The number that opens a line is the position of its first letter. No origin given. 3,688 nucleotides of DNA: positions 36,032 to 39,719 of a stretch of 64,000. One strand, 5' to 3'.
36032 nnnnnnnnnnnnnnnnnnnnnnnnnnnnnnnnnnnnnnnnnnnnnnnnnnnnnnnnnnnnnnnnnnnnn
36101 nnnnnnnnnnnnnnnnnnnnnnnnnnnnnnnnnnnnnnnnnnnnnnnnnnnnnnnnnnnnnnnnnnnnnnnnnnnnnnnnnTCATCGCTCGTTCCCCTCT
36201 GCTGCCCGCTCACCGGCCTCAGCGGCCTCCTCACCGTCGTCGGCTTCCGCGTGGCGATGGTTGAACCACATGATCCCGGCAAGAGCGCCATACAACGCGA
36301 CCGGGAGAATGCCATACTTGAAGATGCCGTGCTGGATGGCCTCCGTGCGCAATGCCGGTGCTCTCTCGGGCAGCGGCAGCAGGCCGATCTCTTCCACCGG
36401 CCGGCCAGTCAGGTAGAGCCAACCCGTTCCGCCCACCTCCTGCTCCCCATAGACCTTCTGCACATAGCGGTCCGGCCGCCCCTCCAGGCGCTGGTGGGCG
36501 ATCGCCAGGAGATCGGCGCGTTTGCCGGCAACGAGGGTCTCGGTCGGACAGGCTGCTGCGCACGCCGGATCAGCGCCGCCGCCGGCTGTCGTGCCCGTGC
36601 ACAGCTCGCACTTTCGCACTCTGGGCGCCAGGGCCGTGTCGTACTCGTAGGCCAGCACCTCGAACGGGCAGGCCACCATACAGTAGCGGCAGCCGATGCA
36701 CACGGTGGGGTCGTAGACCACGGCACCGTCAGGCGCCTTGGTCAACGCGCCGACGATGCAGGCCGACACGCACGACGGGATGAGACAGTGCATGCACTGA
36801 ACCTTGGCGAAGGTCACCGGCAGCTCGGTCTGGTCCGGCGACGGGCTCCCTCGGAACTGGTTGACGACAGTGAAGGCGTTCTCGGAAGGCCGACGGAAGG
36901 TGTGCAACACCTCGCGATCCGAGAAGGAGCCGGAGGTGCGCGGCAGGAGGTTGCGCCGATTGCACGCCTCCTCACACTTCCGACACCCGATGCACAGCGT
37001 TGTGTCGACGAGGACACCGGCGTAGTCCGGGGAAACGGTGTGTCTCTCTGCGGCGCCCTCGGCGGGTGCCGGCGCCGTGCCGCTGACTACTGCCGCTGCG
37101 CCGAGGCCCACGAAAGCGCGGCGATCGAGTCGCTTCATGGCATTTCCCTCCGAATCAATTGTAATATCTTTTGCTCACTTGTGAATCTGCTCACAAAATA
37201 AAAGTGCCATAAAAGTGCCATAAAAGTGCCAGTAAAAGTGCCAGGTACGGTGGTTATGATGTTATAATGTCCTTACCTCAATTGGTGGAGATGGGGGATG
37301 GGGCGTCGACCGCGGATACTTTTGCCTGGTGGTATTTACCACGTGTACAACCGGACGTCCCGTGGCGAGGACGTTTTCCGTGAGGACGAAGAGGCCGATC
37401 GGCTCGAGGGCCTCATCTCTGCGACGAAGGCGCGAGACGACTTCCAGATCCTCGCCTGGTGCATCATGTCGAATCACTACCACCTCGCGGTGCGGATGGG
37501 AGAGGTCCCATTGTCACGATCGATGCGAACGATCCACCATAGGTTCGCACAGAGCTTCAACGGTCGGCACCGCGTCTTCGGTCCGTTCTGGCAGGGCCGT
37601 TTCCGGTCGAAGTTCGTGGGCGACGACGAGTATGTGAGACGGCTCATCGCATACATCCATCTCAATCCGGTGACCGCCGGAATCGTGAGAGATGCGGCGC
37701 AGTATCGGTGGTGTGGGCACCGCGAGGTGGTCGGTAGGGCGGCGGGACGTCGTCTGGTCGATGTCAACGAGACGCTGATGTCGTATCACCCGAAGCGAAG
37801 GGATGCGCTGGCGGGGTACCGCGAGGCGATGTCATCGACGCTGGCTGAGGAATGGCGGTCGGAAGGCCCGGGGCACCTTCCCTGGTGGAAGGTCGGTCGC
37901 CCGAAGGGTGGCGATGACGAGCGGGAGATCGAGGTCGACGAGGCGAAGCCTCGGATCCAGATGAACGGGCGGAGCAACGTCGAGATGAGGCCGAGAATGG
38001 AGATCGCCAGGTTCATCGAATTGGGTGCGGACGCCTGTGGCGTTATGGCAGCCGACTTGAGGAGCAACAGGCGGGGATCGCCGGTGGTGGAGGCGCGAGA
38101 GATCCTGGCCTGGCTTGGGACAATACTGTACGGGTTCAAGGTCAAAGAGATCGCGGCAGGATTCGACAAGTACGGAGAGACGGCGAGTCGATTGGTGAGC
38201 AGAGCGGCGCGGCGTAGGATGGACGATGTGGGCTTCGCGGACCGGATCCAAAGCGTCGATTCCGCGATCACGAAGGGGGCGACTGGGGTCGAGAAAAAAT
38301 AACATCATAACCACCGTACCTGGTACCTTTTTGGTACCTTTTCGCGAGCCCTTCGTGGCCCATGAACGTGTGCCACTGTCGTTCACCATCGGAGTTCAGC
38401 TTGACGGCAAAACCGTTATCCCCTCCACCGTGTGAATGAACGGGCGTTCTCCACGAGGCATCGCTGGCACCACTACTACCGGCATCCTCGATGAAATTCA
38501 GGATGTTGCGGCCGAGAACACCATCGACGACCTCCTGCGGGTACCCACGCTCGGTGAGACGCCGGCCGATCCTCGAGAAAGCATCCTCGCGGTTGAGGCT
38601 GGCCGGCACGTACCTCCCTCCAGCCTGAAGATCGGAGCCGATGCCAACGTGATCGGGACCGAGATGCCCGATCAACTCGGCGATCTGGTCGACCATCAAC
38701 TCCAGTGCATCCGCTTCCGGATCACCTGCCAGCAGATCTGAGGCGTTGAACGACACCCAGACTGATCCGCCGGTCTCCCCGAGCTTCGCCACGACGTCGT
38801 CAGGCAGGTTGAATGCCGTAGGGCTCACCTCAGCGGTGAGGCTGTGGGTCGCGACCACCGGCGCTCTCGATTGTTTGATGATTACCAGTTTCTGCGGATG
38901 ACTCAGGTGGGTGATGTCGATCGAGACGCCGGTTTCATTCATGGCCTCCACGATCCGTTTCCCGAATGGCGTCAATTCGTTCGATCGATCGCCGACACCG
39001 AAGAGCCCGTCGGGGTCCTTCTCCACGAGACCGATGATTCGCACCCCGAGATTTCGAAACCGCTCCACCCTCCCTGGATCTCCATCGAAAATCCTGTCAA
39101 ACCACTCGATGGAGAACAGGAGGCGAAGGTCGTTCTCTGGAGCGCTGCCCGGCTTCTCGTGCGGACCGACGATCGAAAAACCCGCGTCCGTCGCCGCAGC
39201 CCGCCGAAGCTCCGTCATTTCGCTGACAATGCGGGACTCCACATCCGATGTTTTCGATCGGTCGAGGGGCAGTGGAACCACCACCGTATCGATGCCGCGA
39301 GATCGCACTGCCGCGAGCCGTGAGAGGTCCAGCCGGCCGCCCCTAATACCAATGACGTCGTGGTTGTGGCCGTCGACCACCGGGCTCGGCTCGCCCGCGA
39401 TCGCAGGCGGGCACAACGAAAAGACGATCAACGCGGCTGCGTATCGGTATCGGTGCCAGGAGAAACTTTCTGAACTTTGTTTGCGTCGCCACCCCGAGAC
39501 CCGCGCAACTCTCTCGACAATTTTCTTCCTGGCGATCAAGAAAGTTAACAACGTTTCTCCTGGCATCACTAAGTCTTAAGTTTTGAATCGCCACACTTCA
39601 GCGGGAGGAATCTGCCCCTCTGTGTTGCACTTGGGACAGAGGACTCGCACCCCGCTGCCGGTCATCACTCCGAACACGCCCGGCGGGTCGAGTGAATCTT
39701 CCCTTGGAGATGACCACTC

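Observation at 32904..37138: Two-gene respiratory module: Tat FeS subunit plus NrfD-like membrane subunit fused to a 14-haem cytochrome with an octahaem-reductase-like end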

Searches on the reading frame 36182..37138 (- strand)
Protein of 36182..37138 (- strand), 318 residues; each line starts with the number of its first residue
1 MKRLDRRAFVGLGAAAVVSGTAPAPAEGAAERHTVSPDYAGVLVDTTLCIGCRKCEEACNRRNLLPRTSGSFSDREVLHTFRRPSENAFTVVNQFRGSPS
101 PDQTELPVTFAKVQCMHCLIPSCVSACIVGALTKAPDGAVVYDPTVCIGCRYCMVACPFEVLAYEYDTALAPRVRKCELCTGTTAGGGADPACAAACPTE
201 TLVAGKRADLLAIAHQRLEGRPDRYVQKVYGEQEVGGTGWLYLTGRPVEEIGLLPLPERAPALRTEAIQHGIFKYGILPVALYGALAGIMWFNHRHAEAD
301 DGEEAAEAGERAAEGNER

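Call 3: search_protein_families(library=pfam, proteins=[window:36182-37138:-], max_evalue=0.1)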
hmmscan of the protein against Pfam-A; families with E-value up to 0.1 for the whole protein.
window:36182-37138:- (318 aa): 11 families
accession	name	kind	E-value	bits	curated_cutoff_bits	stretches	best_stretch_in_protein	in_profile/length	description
PF13247.11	Fer4_11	-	4.6e-16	59.3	26.2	1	109-207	4-100/100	4Fe-4S dicluster domain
PF12838.12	Fer4_7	-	1.8e-10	41.5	27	3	49-131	2-52/52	4Fe-4S dicluster domain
PF12837.12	Fer4_6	-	8.8e-09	35.3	25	2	140-162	2-24/24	4Fe-4S binding domain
PF13237.11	Fer4_10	-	1.5e-08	34.9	25.5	1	140-198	2-53/53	4Fe-4S dicluster domain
PF13187.11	Fer4_9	-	2.2e-08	34.4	27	2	147-200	2-50/52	4Fe-4S dicluster domain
PF12797.12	Fer4_2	-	3.1e-07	30.3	24.5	2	139-159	2-22/22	4Fe-4S binding domain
PF00037.32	Fer4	-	4.4e-07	29.9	21.1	2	140-162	1-23/24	4Fe-4S binding domain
PF13484.11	Fer4_16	-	1.6e-05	26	30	0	49-75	2-27/66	4Fe-4S double cluster binding domain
PF14697.11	Fer4_21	-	0.004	17.7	35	2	114-160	7-55/59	4Fe-4S dicluster domain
PF13183.11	Fer4_8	-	0.018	16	27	0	48-60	53-65/68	4Fe-4S dicluster domain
PF12800.12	Fer4_4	-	0.057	14.3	24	1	144-159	1-16/17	4Fe-4S binding domain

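Call 4: search_protein_families(library=ncbifam, proteins=[window:36182-37138:-], max_evalue=0.1)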
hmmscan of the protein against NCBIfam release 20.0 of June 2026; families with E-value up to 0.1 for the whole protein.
window:36182-37138:- (318 aa): 58 families (the best 25 are shown)
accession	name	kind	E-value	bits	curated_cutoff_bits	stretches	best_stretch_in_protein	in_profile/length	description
NF045715.1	sulf_resp_HmcB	equivalog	6.3e-95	317.8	420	1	6-307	2-299/307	sulfate respiration complex iron-sulfur protein HmcB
NF008134.0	PRK10882.1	equivalog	1.3e-77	261.1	263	1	5-305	3-327/329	hydrogenase 2 operon protein HybA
TIGR01582.1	FDH-beta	equivalog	3.2e-34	118.3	334.7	1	41-244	23-221/283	formate dehydrogenase subunit beta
TIGR03149.1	cyt_nit_nrfC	equivalog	6.5e-25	87.8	377.6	1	5-222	3-199/225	cytochrome c nitrite reductase Fe-S protein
TIGR02951.1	DMSO_dmsB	equivalog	2.8e-23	82.7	214.1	2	41-209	3-155/161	DMSO/selenate family reductase complex B subunit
NF045797.1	DsrO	equivalog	2.2e-22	79.7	200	1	6-219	5-214/235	sulfate reduction electron transfer complex DsrMKJOP subunit DsrO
NF038355.1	FDH3_beta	equivalog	5.6e-17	62.3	240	1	112-184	51-125/180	formate dehydrogenase FDH3 subunit beta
NF011569.0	PRK14993.1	equivalog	1e-16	61.1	416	1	12-207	17-188/244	tetrathionate reductase subunit TtrB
NF042979.1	EthbenzDh_ebdB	equivalog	3.6e-14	52.4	740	1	113-210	151-245/354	ethylbenzene dehydrogenase subunit beta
NF009451.0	PRK12809.1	equivalog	4.6e-14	51.6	1154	1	111-206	52-138/639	formate-dependent uric acid utilization protein YgfT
NF041715.1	arsenate_red_ArrB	equivalog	4.4e-13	49.3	450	1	110-167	52-109/233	arsenate respiratory reductase iron-sulfur subunit ArrB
NF009408.0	PRK12769.1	equivalog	5e-13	48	1003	1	42-217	5-157/659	formate-dependent uric acid utilization protein AegA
NF041782.1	mnquin_red_QrcC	equivalog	6.5e-13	48.9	400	1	41-167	2-121/239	menaquinone reductase iron-sulfur cluster-binding subunit QrcC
TIGR03478.1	DMSO_red_II_bet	subfamily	2.4e-12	46.4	480.7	1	114-209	130-222/321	DMSO reductase family type II enzyme, iron-sulfur subunit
NF045766.1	PhenlGlyoxDHPadI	equivalog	8.6e-11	41.2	700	1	108-210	48-141/443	NADH-dependent phenylglyoxylate dehydrogenase subunit beta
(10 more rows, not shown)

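Call 66: search_solved_structures(query=window:36182-37138:-, max_evalue=0.001)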
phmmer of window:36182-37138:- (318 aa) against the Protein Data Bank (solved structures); distinct sequences matched with E-value up to 0.001: 24.
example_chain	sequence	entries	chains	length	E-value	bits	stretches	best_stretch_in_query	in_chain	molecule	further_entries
1kqf_B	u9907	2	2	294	1.7e-26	96.1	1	41-287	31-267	FORMATE DEHYDROGENASE, NITRATE-INDUCIBLE, IRON-SULFUR SUBUNIT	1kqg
6sdr_B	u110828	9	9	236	8.1e-15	57.7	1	43-234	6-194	Formate dehydrogenase, beta subunit, putative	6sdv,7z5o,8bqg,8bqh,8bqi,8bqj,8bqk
2vpw_B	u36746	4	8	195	9.4e-15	57.5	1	104-206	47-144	NRFC PROTEIN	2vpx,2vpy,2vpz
30gj_B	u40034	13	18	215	1.9e-14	56.5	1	43-233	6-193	Formate dehydrogenase, beta subunit, putative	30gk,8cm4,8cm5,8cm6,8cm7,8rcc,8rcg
8rc8_B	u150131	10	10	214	2e-14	56.5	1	43-233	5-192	Formate dehydrogenase, beta subunit, putative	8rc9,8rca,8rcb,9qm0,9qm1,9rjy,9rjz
2ivf_B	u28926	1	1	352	3.5e-12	49.1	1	113-216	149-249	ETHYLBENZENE DEHYDROGENASE BETA-SUBUNIT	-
8c0z_C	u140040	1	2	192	5.5e-11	45.1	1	114-203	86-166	Iron-sulfur cluster-binding protein potential subunit of aldehyde oxidoreductase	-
9mqx_E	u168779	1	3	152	8.2e-11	44.6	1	113-203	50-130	Fe-S-cluster-containing hydrogenase subunit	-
1h0h_B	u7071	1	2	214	1.2e-10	44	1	41-219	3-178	FORMATE DEHYDROGENASE SUBUNIT BETA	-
6cz7_B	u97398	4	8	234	1.5e-10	43.7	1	105-168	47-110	4Fe-4S ferredoxin, iron-sulfur binding domain protein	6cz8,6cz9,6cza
9vap_B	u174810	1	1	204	5.1e-10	42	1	112-223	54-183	4Fe-4S dicluster domain-containing protein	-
7qv7_B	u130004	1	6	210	6.1e-10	41.7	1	112-163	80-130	Hydrogen dependent carbon dioxide reductase subunit HycB4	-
6f0k_B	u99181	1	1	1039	1.1e-09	40.9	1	42-166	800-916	Fe-S-cluster-containing hydrogenase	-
7z0s_B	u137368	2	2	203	1.3e-09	40.6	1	113-165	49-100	Formate hydrogenlyase subunit 2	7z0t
7qv7_A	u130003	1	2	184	5.4e-09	38.6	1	111-171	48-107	Hydrogen dependent carbon dioxide reductase subunit HycB3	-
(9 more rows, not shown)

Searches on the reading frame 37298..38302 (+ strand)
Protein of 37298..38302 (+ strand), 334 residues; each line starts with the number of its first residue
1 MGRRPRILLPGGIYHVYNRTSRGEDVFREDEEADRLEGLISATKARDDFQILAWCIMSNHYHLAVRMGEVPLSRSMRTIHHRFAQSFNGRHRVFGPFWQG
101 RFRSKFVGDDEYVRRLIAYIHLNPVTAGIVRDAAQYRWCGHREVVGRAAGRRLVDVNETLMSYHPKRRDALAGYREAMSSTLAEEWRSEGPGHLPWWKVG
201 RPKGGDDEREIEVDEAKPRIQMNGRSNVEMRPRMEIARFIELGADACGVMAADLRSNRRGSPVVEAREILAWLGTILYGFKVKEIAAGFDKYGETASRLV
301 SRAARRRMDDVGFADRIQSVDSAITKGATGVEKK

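Call 51: search_protein_families(library=pfam, proteins=[window:37298-38302:+], max_evalue=0.001)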
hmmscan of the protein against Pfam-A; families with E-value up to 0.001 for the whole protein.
window:37298-38302:+ (334 aa): 1 family
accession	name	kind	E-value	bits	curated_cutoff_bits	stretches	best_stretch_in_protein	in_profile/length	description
PF01797.21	Y1_Tnp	-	1.2e-11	45.3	23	1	13-121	6-119/121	Transposase IS200 like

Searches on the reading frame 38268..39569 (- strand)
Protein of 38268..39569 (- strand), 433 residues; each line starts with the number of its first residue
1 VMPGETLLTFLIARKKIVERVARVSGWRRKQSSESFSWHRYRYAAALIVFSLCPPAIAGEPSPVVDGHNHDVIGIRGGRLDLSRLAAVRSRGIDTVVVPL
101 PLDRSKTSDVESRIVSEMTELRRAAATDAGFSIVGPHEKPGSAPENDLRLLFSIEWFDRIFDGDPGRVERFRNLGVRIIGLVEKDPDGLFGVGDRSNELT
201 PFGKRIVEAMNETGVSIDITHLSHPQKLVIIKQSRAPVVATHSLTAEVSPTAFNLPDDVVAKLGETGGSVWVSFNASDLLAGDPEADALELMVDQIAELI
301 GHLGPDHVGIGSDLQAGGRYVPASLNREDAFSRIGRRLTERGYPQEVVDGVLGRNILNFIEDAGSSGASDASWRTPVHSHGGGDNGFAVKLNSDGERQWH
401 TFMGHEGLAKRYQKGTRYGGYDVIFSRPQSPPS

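Call 51: search_protein_families(library=pfam, proteins=[window:38268-39569:-], max_evalue=0.001)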
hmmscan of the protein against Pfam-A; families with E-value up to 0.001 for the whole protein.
window:38268-39569:- (433 aa): 1 family
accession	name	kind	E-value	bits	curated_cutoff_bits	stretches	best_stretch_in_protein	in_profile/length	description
PF01244.27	Peptidase_M19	-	6.9e-41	140.9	26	1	81-361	35-318/319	Membrane dipeptidase (Peptidase family M19)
